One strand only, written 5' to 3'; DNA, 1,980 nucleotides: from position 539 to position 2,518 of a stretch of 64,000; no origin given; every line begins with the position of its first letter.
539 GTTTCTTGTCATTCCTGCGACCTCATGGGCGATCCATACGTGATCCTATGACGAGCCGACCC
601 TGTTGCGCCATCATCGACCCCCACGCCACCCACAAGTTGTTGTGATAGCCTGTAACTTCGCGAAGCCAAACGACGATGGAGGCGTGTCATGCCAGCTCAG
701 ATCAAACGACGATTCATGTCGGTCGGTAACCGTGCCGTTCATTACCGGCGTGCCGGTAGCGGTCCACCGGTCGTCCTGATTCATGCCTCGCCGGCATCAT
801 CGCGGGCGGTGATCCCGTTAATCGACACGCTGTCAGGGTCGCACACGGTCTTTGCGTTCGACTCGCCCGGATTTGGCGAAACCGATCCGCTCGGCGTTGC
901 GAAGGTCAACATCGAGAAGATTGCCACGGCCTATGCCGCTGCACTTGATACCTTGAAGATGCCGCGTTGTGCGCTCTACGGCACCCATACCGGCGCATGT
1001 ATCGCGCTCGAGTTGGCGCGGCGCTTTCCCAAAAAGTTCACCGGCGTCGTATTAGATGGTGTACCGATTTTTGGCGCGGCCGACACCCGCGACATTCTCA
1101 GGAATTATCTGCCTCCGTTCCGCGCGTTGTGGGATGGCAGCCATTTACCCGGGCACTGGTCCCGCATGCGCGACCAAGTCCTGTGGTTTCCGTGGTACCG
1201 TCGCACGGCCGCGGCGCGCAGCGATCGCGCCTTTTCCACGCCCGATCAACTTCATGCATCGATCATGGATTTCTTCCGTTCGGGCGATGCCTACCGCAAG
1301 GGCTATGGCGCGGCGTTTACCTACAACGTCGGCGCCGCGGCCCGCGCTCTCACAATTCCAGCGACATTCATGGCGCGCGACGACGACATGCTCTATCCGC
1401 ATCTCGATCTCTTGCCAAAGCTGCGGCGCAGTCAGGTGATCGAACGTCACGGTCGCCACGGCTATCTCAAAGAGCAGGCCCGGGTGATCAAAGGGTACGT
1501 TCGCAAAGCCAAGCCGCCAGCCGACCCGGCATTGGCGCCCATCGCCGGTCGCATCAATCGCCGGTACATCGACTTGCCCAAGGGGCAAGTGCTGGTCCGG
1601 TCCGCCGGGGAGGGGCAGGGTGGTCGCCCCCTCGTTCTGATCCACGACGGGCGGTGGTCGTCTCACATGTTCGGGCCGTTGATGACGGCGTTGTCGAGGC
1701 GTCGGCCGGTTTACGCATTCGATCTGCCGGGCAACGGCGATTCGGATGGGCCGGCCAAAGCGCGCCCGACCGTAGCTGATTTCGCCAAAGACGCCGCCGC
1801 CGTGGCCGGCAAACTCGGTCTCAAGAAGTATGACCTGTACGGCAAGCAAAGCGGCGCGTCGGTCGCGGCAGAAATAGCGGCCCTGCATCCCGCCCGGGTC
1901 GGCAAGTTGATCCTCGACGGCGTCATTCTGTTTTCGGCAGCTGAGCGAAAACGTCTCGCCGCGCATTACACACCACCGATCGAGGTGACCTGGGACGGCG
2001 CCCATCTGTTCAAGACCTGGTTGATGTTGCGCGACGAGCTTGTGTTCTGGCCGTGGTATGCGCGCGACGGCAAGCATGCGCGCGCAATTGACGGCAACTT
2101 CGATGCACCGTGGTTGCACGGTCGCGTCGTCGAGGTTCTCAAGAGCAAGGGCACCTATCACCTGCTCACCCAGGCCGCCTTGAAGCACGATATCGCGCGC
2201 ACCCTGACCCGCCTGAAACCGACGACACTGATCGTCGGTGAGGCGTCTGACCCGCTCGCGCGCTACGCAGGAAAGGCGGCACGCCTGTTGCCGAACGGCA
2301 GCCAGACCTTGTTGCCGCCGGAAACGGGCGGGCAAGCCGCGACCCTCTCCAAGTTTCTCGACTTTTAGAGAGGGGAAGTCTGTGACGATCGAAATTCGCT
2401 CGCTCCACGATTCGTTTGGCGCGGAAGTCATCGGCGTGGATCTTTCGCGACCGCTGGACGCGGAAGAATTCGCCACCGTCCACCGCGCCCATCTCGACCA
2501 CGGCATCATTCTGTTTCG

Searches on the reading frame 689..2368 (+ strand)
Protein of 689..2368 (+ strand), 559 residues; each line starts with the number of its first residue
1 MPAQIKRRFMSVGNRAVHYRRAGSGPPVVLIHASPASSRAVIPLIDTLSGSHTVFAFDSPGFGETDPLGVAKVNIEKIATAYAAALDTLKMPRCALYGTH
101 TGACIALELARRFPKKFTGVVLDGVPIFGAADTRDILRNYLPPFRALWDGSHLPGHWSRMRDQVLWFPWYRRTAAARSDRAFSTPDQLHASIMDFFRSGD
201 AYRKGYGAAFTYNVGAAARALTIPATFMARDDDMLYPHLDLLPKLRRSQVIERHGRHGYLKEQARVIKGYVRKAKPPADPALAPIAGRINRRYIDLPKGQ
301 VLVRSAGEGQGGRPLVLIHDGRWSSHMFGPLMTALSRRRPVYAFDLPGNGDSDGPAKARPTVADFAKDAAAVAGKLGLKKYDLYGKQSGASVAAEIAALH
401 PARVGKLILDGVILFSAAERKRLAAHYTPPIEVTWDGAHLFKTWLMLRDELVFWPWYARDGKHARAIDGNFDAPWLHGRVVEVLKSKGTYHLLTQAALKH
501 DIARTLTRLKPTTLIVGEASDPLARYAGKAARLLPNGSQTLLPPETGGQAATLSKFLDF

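Call 45: search_protein_families(library=pfam, proteins=[window:689-2368:+], max_evalue=0.00001)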
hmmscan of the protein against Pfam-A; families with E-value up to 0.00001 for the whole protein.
window:689-2368:+ (559 aa): 3 families
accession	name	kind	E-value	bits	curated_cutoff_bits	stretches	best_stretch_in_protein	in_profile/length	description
PF00561.26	Abhydrolase_1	-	4.5e-27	95.7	25.8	2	26-148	1-127/245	alpha/beta hydrolase fold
PF12697.13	Abhydrolase_6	-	2.1e-19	71.5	26.3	2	315-532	1-188/217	Alpha/beta hydrolase family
PF12146.15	Hydrolase_4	-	1.4e-11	44.6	27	0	315-426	7-118/239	Serine aminopeptidase, S33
